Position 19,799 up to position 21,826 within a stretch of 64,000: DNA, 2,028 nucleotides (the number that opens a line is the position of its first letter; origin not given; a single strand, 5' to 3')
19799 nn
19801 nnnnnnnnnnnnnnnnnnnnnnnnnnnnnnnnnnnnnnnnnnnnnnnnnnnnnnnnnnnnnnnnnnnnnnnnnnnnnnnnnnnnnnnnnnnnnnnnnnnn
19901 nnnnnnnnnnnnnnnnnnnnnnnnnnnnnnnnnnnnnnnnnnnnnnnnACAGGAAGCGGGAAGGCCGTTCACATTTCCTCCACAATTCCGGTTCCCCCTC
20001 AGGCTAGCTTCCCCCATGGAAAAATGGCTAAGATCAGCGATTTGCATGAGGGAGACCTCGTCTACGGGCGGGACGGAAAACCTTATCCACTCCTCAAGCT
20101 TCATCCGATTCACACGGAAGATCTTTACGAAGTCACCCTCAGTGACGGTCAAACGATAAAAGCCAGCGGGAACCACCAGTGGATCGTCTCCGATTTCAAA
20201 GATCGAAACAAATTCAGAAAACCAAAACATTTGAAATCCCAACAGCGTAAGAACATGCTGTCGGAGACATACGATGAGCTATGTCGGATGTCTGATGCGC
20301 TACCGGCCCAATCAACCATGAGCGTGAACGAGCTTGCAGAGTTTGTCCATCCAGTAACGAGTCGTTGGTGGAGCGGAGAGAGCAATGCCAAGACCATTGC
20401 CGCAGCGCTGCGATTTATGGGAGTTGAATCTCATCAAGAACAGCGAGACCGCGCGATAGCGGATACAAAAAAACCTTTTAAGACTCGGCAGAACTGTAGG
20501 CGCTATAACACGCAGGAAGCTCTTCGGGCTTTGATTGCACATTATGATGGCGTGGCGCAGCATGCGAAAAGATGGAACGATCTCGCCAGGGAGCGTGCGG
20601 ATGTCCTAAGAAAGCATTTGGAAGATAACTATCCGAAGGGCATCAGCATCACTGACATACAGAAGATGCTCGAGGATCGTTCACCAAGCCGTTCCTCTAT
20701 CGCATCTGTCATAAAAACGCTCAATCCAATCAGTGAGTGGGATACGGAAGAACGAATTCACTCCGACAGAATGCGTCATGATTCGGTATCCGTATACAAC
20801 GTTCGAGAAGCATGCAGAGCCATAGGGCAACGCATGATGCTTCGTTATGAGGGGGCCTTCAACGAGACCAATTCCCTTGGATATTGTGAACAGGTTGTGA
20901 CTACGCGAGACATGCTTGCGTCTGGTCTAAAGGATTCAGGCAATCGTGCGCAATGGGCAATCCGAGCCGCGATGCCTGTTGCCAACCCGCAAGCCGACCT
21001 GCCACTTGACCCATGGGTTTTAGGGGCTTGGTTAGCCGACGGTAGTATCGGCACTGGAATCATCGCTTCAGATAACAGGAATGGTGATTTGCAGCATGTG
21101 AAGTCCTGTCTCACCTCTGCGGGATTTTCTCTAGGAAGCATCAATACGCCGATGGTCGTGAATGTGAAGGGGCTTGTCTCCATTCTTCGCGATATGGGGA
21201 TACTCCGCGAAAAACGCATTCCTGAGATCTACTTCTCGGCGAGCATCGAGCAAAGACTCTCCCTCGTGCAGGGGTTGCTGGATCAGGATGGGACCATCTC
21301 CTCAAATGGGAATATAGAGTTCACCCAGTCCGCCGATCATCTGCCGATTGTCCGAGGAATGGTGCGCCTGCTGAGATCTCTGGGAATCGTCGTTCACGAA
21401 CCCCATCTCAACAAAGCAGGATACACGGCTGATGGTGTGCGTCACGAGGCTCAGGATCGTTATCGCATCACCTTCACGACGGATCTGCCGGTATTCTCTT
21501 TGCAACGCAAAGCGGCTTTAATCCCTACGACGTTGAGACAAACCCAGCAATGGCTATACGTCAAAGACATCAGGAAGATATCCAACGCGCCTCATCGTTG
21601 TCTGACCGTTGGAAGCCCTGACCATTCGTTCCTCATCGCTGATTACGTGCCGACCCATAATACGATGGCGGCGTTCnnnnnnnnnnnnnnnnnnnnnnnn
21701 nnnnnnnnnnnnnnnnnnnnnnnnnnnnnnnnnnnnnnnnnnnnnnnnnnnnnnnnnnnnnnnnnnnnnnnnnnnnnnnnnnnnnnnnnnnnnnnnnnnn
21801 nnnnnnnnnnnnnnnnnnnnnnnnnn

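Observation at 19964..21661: Class-3-type intein with a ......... homing endonuclease splitting the Walker A motif of the conjugative VirB4-like ATPase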

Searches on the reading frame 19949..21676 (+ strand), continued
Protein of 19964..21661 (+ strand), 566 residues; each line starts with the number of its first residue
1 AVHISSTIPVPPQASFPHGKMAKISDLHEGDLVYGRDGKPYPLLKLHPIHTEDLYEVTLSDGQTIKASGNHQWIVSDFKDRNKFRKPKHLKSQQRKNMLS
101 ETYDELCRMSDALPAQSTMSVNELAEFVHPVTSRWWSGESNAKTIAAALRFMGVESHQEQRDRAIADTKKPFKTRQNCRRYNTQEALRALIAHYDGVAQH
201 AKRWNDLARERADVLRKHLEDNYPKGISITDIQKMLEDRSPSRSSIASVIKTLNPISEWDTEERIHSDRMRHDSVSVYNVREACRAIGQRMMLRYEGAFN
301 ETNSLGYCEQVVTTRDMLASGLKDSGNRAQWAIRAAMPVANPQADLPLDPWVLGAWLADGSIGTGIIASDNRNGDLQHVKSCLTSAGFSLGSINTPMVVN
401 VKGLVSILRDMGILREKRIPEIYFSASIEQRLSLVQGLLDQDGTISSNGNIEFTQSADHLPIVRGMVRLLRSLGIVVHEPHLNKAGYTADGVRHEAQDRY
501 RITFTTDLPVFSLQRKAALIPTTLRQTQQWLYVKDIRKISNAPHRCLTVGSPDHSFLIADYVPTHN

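Call 85: find_related_loci(query=A2, collection=genome_contigs, flank=2500)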
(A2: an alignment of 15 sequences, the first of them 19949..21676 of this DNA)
Query A2 (576 aa) in genome_contigs; peptide patterns used: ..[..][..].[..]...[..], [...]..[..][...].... (x = any residue, [..] = any of these).
227 stretches matched a pattern; 198 encode a relative of the query (tblastn E <= 1e-3); the best 80 are kept; 80 distinct loci.
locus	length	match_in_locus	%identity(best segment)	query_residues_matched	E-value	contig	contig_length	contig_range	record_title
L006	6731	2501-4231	48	1-573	8e-175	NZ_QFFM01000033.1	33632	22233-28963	Bifidobacterium callitrichidarum strain TRI 5 DS8229454_c33, whole genome shotgun sequence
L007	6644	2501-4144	34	2-573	4e-79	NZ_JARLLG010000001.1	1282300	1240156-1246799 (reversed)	Isoptericola croceus strain q2 NODE_1_length_1282300_cov_147.240881, whole genome shotgun sequence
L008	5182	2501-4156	33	1-572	3e-74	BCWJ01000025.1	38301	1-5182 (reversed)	Xylanimicrobium pachnodae JCM 13526 = NBRC 107786 DNA, contig: XPA01S_CON0025_0001, whole genome shotgun sequence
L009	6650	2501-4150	31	1-575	4e-67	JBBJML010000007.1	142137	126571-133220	MAG: Nakamurella sp. isolate RUP_SRG_33 NODE_106_length_142137_cov_11.227073, whole genome shotgun sequence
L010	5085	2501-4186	33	1-576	5e-66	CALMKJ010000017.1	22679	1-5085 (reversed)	MAG TPA_asm: uncultured Ectothiorhodospiraceae bacterium isolate SRR8859111_bin.69_CONCOCT_v1.1_MAG genome assembly, con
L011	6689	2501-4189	31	28-574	2e-63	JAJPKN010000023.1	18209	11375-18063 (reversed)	MAG: Actinomycetota bacterium isolate Centralia_MAG_82 k107_35850699, whole genome shotgun sequence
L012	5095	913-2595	32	2-574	4e-63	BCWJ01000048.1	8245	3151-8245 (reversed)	Xylanimicrobium pachnodae JCM 13526 = NBRC 107786 DNA, contig: XPA01S_CON0048_0001, whole genome shotgun sequence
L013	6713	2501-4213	29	1-575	3e-59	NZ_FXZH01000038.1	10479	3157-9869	Brevibacterium sp. 239c, whole genome shotgun sequence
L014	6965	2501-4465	37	2-572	2e-59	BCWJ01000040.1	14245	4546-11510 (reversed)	Xylanimicrobium pachnodae JCM 13526 = NBRC 107786 DNA, contig: XPA01S_CON0040_0001, whole genome shotgun sequence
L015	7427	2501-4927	38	1-572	4e-52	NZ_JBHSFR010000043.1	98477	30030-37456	Streptomyces mangrovi strain CGMCC 4.7117 spades_K_17_127_43, whole genome shotgun sequence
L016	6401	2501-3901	38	2-572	2e-51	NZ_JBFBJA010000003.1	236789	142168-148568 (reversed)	Streptomyces sp. NPDC088141 NPDC088141_187_G12.ctg-0003, whole genome shotgun sequence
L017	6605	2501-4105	26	4-572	2e-47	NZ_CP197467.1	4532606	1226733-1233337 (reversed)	Arthrobacter sp. KN11-1C chromosome, complete genome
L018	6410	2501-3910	38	1-574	2e-45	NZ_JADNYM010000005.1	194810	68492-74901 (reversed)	Arthrobacter terrae strain Z1-20 Scaffold5, whole genome shotgun sequence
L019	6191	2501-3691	37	2-572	4e-44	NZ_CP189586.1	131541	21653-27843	Pseudarthrobacter sp. P1 plasmid unnamed2, complete sequence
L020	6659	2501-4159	35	1-573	1e-43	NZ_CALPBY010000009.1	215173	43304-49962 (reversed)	Cellulosimicrobium sp. Marseille-Q4280 contig00009, whole genome shotgun sequence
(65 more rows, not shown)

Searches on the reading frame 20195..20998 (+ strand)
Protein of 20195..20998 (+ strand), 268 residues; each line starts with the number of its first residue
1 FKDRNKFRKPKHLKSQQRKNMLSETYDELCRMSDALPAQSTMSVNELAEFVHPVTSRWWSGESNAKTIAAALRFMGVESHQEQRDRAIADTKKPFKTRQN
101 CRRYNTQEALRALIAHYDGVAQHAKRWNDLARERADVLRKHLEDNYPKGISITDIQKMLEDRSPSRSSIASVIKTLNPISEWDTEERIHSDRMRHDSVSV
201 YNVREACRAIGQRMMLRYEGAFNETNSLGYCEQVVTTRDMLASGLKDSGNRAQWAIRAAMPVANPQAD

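Call 83: search_solved_structures(query=window:20195-20998:+, max_evalue=10)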
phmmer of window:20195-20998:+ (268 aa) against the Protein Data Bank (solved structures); distinct sequences matched with E-value up to 10: 4.
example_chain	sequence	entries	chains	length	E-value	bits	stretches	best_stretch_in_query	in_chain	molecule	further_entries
2ch7_A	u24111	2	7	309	0.21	14.5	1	120-182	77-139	METHYL-ACCEPTING CHEMOTAXIS PROTEIN | Methyl-accepting chemotaxis protein 2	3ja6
2ch7_B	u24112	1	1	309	0.21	14.4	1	120-182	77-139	METHYL-ACCEPTING CHEMOTAXIS PROTEIN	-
3ja6_H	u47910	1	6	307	0.21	14.4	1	120-182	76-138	Methyl-accepting chemotaxis protein 2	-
9y1s_A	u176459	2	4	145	1.1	12.1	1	108-140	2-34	Rhobin9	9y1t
